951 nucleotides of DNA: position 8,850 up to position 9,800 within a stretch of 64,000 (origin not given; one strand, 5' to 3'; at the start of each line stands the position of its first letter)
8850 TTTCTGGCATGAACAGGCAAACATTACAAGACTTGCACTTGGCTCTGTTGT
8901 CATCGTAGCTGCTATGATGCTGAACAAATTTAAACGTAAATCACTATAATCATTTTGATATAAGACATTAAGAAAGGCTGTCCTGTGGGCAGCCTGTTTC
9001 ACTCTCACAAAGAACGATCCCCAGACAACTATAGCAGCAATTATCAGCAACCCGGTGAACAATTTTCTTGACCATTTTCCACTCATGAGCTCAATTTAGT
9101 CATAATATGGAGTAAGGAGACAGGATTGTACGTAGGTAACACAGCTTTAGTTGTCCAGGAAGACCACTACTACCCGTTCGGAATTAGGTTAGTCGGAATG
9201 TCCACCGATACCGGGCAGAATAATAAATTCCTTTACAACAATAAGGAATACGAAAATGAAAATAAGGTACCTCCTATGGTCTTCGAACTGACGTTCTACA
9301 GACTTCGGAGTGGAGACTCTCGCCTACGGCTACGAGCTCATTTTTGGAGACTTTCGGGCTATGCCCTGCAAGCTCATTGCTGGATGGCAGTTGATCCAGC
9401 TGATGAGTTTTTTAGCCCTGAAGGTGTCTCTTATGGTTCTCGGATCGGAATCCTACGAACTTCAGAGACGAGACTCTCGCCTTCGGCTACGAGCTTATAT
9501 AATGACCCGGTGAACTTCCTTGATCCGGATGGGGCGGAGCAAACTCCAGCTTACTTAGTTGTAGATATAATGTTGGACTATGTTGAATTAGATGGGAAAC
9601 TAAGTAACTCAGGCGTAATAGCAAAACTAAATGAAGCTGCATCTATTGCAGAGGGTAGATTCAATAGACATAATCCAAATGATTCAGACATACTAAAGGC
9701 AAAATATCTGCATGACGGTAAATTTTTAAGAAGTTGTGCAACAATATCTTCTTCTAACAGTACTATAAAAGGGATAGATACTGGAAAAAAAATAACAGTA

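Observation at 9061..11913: Stand-alone RHS-type toxin tip cassette with its own SD/TTG start, a glycine-zipper tip and two coupled secreted helical-repeat genes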

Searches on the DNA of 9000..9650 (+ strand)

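Call 27: search_rna_families(source=window, start=9000, end=9650, threshold=evalue, max_evalue=10)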
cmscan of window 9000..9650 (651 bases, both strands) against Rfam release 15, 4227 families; matches with E-value up to 10: 3.
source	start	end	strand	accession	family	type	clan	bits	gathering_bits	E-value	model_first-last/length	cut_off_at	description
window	9186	9258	+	RF03084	DUF2815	Gene; sRNA;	-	21.8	41.2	0.16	1-62/62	no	DUF2815 RNA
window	9395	9436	+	RF00274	SNORD57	Gene; snRNA; snoRNA; CD-box;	CL00058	16.1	47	2.4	1-72/72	no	Small nucleolar RNA SNORD57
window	9005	9078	-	RF01697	Chlorobi-RRM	Cis-reg;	-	14.4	45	5.5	1-73/73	no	Chlorobi-RRM RNA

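Call 61: build_rna_model(alignment_id=A5, structure=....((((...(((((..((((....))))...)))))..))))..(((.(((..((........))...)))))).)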
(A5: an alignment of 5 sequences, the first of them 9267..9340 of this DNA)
Model R1 built from alignment A5 (5 sequences, 77 columns); structure: as given.
model positions 74; base pairs 21; branch points 1; effective number of sequences 1.68; information 0.763 bits per position. Calibrated on 0.2 Mb of random sequence (short: E-values are rough).
structure used (alignment columns):
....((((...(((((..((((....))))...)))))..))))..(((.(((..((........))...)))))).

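Call 62: search_with_rna_model(model_id=R1, source=window, filters=off, max_evalue=10)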
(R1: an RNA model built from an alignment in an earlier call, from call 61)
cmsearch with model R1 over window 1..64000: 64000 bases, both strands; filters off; matches with E-value up to 10: 12.
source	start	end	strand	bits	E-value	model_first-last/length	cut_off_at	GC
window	9267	9340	+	103.7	1.4e-20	1-74/74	no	0.54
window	12331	12404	+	98.8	1.7e-19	1-74/74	no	0.53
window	9424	9497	+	92.6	3.5e-18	1-74/74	no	0.51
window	9345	9375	+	15.1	0.19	45-73/74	no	0.58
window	59332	59408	+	13.2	0.5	1-74/74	no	0.4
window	55836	55875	+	9.3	3.3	1-74/74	no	0.25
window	9910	9923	+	9.2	3.6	19-32/74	no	0.36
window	63910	63940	-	9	3.9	10-40/74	no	0.35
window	29409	29470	-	8.5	5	1-74/74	no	0.34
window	10185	10267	-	8.3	5.7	1-74/74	no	0.3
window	54878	54927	-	7.7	7.6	1-74/74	no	0.34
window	27196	27240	-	7.4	9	1-74/74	no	0.51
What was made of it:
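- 9267..9340 (+): Palindromic GC-rich element, copy 1 (three-stem hairpin A plus hairpin B). It is read in frame as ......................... The covariance model scores 103.7 bits (call 62).
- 9424..9497 (+): Palindromic element, copy 2. It belongs to a different subfamily, is read in a different frame, and replaces YVYCH between the two Asp motifs. The covariance model scores 92.6 bits (call 62).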

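Call 63: search_with_rna_model(model_id=R1, sources=[L001, L002, L003, L004, L005, L006, L007, L008, L009, L010, L011, L012, L013, L014, L015, L016, L017, L018, L019, L020, L021, L022, L023, L024, L025, L026, L027, L028, L029, L030, L031, L032, L033, L034], max_evalue=10)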
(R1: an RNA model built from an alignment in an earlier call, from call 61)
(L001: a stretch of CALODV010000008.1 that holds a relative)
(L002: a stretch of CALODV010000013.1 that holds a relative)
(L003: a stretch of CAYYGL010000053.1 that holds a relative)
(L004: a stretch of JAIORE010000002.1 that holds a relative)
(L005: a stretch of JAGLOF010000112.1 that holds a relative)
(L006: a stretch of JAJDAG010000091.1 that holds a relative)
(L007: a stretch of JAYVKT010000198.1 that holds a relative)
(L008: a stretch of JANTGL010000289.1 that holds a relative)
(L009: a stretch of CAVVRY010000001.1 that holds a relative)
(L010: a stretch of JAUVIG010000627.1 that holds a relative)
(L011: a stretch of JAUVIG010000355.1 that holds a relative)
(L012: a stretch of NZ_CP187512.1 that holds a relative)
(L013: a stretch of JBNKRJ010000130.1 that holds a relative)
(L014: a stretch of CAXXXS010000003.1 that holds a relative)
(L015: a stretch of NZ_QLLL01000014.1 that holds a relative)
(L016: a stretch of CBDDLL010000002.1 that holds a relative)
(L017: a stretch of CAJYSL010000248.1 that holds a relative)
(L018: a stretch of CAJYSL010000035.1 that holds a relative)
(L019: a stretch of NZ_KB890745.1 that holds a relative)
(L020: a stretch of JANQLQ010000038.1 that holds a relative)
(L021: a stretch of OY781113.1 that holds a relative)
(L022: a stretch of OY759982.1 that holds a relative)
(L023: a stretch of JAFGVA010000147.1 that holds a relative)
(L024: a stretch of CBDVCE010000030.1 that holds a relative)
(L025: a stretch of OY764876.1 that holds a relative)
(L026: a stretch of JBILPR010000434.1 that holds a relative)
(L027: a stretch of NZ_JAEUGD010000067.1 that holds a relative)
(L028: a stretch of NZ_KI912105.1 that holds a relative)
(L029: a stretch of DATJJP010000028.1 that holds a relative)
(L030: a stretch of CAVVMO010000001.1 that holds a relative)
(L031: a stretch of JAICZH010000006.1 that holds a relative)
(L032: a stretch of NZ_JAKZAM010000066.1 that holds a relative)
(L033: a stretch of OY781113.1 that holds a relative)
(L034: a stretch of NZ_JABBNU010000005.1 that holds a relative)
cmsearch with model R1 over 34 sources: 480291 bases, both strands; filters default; matches with E-value up to 10: 5.
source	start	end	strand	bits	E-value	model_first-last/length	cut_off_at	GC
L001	10142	10215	+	103.1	1.5e-19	1-74/74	no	0.54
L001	8610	8686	+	86.4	5.9e-16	1-74/74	no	0.48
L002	11296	11368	+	55.6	2.6e-09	1-74/74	no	0.37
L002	11381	11400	+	17.8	0.37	51-70/74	no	0.65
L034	17139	17161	-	13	4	14-36/74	no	0.3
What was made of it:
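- The covariance model finds an untrained copy in L002, outside any core end (call 63).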

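Call 78: search_with_rna_model(model_id=R1, sources=[L001, L002, L004], filters=off, max_evalue=5)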
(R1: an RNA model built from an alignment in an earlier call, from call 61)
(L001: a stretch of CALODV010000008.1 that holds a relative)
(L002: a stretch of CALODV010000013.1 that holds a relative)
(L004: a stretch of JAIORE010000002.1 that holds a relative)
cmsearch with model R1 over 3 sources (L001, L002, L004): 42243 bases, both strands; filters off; matches with E-value up to 5: 7.
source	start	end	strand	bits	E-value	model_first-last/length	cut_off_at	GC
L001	10142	10215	+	103.1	1.3e-20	1-74/74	no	0.54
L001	8610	8686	+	86.4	5.2e-17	1-74/74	no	0.48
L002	11296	11368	+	55.6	2.3e-10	1-74/74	no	0.37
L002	11381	11400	+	17.8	0.033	51-70/74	no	0.65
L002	3135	3189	+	9.9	1.7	1-74/74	no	0.38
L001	4261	4355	+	9.3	2.3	1-74/74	no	0.36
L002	11929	11971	+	8.9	2.8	1-74/74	no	0.4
